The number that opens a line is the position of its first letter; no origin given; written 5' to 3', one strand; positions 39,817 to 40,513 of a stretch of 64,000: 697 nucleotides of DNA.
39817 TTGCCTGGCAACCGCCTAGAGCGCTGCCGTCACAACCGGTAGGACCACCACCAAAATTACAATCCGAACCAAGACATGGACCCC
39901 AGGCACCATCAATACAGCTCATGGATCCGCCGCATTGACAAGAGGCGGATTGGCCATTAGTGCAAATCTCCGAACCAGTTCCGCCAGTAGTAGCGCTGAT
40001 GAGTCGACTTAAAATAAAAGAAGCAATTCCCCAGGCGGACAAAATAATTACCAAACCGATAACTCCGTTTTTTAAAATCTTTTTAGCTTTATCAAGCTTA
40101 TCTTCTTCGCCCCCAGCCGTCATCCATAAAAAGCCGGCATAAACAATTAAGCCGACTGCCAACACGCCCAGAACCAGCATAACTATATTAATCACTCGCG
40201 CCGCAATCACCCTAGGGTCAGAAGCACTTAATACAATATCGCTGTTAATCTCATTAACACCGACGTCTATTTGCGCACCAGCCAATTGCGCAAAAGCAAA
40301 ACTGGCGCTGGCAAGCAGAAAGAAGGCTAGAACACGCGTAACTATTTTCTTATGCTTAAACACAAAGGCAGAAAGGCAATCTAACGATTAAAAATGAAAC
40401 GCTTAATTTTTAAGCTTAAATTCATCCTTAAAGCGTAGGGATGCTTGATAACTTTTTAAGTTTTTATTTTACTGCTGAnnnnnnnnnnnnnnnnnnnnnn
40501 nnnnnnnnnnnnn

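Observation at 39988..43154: Two adjacent paralogous VirB2/TrbC-like pilin modules used as N-terminal anchors of 0.9- and 2-kaa proteins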

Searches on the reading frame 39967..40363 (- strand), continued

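Call 89: find_encoding_contigs(protein=P0117, flank=10000, max_places=1)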
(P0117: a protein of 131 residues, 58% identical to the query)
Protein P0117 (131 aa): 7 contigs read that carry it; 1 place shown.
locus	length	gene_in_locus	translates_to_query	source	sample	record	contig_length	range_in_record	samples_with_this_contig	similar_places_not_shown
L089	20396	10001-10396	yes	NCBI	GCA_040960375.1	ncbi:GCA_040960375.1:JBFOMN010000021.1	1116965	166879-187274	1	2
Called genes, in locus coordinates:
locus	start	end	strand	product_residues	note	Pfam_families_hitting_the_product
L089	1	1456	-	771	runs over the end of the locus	-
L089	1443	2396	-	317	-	-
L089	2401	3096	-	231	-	-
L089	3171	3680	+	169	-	PF01250:Ribosomal_S6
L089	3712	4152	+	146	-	PF00436:SSB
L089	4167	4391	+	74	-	PF01084:Ribosomal_S18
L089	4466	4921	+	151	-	-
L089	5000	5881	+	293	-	PF00483:NTP_transferase, PF12804:NTP_transf_3 (weak)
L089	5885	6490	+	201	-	PF18895:T4SS_pilin (weak)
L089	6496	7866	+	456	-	PF01547:SBP_bac_1, PF13416:SBP_bac_8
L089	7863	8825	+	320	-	PF18895:T4SS_pilin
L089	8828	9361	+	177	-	PF18895:T4SS_pilin (weak)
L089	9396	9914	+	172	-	PF18895:T4SS_pilin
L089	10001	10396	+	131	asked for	PF18895:T4SS_pilin (weak)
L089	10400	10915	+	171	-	PF18895:T4SS_pilin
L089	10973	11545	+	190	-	PF18895:T4SS_pilin (weak)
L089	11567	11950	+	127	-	PF18895:T4SS_pilin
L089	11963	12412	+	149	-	PF18895:T4SS_pilin (weak)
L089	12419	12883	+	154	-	-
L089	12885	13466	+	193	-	PF18895:T4SS_pilin (weak)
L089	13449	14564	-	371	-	PF06925:MGDG_synth, PF04101:Glyco_tran_28_C (weak)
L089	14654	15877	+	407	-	PF00117:GATase (weak), PF07722:Peptidase_C26 (faint)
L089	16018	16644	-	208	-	-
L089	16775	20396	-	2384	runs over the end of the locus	PF17164:DUF5122 (faint), PF03160:Calx-beta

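Call 90: find_encoding_contigs(protein=P0081, flank=10000, max_places=1)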
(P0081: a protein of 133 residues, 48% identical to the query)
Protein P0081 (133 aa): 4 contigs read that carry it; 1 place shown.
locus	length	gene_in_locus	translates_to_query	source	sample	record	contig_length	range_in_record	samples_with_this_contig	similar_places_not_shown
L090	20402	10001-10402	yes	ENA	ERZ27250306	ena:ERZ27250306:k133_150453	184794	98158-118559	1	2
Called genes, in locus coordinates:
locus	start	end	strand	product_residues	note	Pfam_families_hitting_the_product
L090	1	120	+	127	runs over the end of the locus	PF01258:zf-dskA_traR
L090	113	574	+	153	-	PF01252:Peptidase_A8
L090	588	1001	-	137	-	PF02367:TsaE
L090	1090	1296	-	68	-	PF04070:DUF378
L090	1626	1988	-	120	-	PF01245:Ribosomal_L19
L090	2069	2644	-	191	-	PF13189:Cytidylate_kin2, PF13207:AAA_17, PF13238:AAA_18, PF02224:Cytidylate_kin (weak)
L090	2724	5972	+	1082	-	PF02463:SMC_N, PF13175:AAA_15 (weak), PF13304:AAA_21 (weak), PF13476:AAA_23, PF02463:SMC_N, PF13304:AAA_21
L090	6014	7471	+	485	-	PF01547:SBP_bac_1, PF13416:SBP_bac_8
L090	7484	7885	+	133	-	PF18895:T4SS_pilin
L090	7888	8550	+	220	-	PF13413:HTH_25, PF09136:Glucodextran_B (weak)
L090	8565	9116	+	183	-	PF01209:Ubie_methyltran, PF13847:Methyltransf_31, PF08241:Methyltransf_11, PF08242:Methyltransf_12, PF13649:Methyltransf_25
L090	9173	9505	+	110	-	-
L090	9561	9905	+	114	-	PF02021:UPF0102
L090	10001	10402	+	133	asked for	PF18895:T4SS_pilin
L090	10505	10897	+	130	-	PF18895:T4SS_pilin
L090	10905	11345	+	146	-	PF18895:T4SS_pilin (weak)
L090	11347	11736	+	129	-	PF18895:T4SS_pilin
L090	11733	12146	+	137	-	PF18895:T4SS_pilin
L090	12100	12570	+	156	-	PF18895:T4SS_pilin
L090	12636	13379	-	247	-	-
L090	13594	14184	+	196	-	-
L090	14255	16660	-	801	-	PF01326:PPDK_N, PF00391:PEP-utilizers, PF02896:PEP-utilizers_C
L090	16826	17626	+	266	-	PF01790:LGT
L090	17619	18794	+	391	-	PF07690:MFS_1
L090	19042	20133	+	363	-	PF13528:Glyco_trans_1_3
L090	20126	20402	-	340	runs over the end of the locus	PF02449:Glyco_hydro_42 (faint)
